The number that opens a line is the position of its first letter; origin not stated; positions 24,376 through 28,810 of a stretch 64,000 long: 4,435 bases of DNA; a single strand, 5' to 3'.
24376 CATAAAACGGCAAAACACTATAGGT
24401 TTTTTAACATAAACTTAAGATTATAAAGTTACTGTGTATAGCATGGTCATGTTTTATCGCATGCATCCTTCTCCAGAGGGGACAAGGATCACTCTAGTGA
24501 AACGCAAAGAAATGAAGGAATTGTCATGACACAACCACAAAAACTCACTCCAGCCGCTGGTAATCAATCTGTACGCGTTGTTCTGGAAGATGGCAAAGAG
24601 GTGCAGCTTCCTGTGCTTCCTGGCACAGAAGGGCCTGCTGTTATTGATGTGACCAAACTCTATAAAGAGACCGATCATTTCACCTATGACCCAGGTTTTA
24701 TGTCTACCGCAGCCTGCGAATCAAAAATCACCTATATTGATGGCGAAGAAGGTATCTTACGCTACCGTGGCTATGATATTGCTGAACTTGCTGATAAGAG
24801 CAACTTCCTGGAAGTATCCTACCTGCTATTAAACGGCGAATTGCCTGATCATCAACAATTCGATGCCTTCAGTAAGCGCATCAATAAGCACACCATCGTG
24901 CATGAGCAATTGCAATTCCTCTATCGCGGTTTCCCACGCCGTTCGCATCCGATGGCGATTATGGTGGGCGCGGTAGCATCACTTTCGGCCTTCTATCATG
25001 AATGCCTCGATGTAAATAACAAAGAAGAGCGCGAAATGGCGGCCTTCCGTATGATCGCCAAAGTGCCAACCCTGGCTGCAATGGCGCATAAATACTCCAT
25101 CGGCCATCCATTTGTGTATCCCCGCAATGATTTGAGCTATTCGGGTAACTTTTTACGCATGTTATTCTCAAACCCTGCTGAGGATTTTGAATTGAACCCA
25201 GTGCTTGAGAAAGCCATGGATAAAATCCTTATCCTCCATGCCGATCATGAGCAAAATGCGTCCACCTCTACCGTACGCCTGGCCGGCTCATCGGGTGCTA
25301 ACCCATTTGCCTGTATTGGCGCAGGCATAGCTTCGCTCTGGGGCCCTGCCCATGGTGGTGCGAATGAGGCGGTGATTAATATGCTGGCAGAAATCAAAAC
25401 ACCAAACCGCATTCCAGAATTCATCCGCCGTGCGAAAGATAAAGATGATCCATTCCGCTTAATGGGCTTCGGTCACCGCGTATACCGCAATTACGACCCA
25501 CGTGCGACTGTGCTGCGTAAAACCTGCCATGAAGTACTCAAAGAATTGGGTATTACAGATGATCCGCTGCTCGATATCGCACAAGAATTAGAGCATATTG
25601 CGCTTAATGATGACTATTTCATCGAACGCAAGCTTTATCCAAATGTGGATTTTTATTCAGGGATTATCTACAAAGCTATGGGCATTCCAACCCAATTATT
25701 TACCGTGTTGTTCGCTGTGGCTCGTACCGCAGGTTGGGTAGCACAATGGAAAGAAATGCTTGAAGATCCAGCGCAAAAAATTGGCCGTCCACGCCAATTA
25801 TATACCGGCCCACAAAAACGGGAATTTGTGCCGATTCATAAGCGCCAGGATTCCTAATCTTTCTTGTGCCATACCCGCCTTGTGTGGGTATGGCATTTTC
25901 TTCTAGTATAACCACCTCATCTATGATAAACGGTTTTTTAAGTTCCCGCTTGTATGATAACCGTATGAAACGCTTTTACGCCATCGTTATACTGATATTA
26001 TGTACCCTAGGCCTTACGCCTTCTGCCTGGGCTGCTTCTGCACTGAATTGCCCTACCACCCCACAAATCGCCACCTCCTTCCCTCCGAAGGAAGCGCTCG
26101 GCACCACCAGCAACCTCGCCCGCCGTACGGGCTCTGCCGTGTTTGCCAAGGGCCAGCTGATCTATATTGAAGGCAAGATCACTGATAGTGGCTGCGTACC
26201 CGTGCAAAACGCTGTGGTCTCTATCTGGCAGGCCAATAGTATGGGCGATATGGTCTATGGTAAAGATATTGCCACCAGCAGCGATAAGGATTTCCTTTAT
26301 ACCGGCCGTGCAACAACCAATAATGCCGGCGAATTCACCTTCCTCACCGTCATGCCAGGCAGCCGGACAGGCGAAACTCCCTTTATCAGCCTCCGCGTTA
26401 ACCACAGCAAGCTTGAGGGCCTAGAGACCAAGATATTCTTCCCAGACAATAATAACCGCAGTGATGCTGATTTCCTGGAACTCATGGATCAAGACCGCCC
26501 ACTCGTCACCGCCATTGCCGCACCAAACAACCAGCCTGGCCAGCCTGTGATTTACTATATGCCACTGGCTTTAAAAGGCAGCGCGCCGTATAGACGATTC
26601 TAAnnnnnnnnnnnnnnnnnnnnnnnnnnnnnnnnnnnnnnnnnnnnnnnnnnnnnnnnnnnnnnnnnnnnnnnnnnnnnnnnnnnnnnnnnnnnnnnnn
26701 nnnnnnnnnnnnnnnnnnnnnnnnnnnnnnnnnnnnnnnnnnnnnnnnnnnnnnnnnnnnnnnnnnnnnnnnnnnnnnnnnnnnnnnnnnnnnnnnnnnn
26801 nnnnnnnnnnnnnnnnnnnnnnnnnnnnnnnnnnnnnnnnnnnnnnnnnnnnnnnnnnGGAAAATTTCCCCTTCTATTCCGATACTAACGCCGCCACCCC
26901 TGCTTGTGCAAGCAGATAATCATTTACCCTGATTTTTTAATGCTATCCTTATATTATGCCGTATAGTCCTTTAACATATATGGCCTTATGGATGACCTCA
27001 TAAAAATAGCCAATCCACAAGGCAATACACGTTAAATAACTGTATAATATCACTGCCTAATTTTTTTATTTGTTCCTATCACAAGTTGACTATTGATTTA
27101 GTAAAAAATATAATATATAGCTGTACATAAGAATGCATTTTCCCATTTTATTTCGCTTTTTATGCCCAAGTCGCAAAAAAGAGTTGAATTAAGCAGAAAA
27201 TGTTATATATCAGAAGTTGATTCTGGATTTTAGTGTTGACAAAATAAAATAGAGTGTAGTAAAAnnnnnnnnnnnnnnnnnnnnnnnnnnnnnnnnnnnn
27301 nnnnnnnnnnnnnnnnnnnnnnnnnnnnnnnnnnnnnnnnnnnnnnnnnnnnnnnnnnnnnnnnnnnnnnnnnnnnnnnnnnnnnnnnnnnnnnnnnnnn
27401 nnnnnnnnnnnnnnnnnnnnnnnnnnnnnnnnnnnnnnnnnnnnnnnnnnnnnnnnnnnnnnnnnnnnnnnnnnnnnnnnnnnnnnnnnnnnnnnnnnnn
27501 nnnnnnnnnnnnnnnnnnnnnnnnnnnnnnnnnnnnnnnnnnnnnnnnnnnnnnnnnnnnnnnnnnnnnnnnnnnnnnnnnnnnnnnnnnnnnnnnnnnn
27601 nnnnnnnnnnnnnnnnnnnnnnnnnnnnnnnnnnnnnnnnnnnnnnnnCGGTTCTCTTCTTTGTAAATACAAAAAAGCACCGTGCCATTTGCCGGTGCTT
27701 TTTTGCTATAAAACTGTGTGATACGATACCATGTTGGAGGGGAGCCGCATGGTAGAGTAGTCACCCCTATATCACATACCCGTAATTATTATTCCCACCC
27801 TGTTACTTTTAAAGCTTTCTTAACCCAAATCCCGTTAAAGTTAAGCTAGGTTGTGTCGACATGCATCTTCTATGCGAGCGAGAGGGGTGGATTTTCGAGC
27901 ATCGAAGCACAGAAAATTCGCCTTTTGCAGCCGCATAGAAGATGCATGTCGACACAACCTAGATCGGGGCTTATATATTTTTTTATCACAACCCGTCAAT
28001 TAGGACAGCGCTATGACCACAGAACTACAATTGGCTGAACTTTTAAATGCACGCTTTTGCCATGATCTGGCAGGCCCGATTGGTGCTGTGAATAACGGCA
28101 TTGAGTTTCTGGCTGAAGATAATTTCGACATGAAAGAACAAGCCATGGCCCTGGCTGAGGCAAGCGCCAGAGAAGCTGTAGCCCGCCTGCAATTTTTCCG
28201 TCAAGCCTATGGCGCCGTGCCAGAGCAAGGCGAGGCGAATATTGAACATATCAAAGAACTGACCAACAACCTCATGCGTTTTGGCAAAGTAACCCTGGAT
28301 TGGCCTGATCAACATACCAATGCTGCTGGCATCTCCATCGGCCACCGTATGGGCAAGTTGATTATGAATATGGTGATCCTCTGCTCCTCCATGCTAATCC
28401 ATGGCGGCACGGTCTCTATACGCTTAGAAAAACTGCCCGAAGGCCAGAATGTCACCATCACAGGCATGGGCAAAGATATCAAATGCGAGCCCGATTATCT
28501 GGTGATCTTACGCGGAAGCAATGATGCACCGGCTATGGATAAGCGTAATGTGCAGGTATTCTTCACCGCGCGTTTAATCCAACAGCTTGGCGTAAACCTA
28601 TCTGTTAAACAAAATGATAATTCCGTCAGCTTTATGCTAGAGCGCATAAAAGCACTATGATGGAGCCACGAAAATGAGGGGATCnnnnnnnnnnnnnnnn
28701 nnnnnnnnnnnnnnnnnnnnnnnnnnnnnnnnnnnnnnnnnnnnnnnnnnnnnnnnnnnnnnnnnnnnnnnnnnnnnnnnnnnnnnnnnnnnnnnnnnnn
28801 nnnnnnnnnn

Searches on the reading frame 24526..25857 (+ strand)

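Call 28: search_protein_families(library=pfam, proteins=[window:24526-25857:+], max_evalue=0.001)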
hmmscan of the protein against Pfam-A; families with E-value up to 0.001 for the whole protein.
window:24526-25857:+ (443 aa): 1 family
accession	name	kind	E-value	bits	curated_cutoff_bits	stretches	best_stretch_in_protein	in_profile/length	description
PF00285.26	Citrate_synt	-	1.6e-142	475.2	27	1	57-423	1-357/357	Citrate synthase, C-terminal domain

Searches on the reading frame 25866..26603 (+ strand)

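Call 29: search_protein_families(library=pfam, proteins=[window:25866-26603:+], max_evalue=0.001)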
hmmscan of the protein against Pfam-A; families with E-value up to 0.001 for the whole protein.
window:25866-26603:+ (245 aa): 1 family
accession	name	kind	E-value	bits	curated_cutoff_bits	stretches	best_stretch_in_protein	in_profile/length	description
PF00775.27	Dioxygenase_C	-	1.5e-10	41.3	27.3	1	94-166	25-95/182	Dioxygenase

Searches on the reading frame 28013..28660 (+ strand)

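Call 29: search_protein_families(library=pfam, proteins=[window:28013-28660:+], max_evalue=0.001)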
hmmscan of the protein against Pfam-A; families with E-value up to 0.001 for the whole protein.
window:28013-28660:+ (215 aa): 1 family
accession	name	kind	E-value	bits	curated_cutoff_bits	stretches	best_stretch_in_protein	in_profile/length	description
PF10090.15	HPTransfase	-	3.2e-20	72.5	22.9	1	78-203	2-122/123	Histidine phosphotransferase C-terminal domain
